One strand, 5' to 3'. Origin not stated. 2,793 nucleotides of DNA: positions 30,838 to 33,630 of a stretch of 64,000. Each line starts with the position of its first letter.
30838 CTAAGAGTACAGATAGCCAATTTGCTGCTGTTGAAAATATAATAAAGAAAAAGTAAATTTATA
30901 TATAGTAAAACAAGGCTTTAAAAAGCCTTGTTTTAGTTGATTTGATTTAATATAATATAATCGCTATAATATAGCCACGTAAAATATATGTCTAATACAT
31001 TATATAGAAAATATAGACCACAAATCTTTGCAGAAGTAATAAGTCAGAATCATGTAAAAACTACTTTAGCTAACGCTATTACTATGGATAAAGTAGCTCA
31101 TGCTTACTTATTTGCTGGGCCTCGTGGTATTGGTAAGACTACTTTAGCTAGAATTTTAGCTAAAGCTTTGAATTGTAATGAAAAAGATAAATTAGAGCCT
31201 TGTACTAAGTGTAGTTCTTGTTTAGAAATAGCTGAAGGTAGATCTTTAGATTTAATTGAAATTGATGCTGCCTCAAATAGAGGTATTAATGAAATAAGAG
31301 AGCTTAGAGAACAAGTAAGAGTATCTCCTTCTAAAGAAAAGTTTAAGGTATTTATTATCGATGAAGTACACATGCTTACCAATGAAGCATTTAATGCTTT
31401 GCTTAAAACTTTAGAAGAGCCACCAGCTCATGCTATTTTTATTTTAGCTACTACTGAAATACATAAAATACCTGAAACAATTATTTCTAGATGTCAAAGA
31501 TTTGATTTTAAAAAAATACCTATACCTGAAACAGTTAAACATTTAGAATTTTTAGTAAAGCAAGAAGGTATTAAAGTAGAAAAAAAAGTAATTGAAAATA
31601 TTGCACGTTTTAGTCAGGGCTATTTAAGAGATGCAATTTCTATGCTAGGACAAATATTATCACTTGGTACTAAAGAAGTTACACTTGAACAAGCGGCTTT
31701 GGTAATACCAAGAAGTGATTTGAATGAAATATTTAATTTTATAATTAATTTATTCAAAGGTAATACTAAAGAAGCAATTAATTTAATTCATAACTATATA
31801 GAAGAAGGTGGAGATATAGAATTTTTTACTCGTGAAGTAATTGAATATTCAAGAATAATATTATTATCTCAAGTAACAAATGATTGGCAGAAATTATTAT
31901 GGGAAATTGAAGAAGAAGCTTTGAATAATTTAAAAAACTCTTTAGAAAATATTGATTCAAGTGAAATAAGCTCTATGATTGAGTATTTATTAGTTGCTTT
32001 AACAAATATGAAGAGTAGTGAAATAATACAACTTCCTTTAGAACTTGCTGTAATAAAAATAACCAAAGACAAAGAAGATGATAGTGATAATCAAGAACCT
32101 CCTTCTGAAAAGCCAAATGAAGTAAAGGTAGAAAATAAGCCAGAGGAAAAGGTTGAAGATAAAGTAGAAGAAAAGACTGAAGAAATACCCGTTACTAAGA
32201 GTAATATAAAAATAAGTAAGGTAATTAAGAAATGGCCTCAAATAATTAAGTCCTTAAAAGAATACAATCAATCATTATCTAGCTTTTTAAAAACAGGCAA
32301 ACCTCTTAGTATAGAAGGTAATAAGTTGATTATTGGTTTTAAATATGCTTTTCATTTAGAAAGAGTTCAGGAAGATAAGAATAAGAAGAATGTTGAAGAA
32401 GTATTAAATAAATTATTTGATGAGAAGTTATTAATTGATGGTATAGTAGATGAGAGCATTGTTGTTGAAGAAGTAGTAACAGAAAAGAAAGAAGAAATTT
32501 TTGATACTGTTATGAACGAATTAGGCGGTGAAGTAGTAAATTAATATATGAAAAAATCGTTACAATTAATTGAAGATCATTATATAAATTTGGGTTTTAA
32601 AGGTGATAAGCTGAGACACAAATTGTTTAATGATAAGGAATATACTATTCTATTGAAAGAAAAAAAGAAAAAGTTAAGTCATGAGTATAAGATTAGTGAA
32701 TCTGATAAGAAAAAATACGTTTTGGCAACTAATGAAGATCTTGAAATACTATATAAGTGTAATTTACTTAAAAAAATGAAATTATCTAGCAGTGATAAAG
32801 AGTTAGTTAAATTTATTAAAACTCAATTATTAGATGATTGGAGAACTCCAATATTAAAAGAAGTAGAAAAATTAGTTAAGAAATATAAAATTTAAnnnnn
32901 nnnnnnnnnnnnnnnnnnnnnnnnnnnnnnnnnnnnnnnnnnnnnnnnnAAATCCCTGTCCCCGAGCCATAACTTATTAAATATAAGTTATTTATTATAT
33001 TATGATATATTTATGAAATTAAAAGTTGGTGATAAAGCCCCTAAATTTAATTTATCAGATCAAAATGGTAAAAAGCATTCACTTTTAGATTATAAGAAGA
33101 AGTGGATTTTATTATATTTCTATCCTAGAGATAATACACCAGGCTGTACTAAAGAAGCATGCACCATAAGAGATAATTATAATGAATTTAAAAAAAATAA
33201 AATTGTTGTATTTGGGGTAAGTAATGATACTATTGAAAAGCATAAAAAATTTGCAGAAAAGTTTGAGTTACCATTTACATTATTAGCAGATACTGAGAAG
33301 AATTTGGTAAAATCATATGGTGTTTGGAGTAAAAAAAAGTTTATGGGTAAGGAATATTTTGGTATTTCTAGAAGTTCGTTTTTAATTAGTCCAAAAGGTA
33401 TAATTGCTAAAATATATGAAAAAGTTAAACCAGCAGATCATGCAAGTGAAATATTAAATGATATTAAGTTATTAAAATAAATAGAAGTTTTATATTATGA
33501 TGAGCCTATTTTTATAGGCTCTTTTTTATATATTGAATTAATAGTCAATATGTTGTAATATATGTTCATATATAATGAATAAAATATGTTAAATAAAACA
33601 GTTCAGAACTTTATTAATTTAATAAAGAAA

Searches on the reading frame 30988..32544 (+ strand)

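Call 59: search_protein_families(library=pfam, proteins=[window:30988-32544:+], max_evalue=0.001)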
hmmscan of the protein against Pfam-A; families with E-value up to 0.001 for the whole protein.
window:30988-32544:+ (518 aa): 16 families
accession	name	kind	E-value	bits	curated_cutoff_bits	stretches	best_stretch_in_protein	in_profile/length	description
PF13177.12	DNA_pol3_delta2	-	1.2e-48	165.6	27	1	20-177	2-160/161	DNA polymerase III, delta subunit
PF00004.35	AAA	-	1.8e-14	54.7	21.2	1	41-172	2-126/131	ATPase family associated with various cellular activities (AAA)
PF12169.13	DNA_pol3_gamma3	-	5.4e-09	36.4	24.4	1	233-360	3-129/143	DNA polymerase III subunits gamma and tau domain III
PF13401.12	AAA_22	-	5.3e-08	33.7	27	1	40-153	8-122/130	AAA domain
PF22608.2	DNAX_ATPase_lid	-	6.8e-08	32.6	27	1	183-227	3-47/49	DNA polymerase III clamp loader subunit, ATPase lid domain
PF05496.18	RuvB_N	-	1.1e-07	32.2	27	1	10-71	2-67/159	Holliday junction DNA helicase RuvB P-loop domain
PF07728.20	AAA_5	-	2.6e-07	31.2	22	1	41-145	3-93/139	AAA domain (dynein-related subfamily)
PF20964.2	DnaX_C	-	5.4e-07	30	26.2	1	410-478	10-78/113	DNA polymerase III subunit tau, C-terminal domain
PF21960.2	RCF1-5-like_lid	-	1.3e-06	28.6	27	1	186-220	3-38/43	RCF1/5-like, AAA+ ATPase lid domain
PF07724.20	AAA_2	-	3.2e-06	27.7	27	1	40-144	6-101/166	AAA domain (Cdc48 subfamily)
PF13173.12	AAA_14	-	9.7e-06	26.1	27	1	39-152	4-95/129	AAA domain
PF06068.19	TIP49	-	1.5e-05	24.8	23.8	0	121-156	277-311/347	TIP49 P-loop domain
PF04851.21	ResIII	-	3.5e-05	24.2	22.5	0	104-143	114-151/164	Type III restriction enzyme, res subunit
PF05970.20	PIF1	-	9e-05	22.6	25.9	1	20-143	6-127/223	PIF1-like helicase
PF03215.21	Rad17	-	0.00022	21.7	23.8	1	5-73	9-81/186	Rad17 P-loop domain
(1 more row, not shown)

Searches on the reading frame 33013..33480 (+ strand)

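Call 59: search_protein_families(library=pfam, proteins=[window:33013-33480:+], max_evalue=0.001)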
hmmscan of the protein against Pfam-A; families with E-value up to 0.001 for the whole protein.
window:33013-33480:+ (155 aa): 3 families
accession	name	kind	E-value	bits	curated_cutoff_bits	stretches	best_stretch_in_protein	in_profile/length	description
PF00578.27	AhpC-TSA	-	1e-40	138.9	26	1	5-133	1-123/124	AhpC/TSA family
PF08534.16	Redoxin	-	5.1e-23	82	26.6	1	4-143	1-140/148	Redoxin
PF13911.12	AhpC-TSA_2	-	0.0004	21.2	27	1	53-109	3-60/114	AhpC/TSA antioxidant enzyme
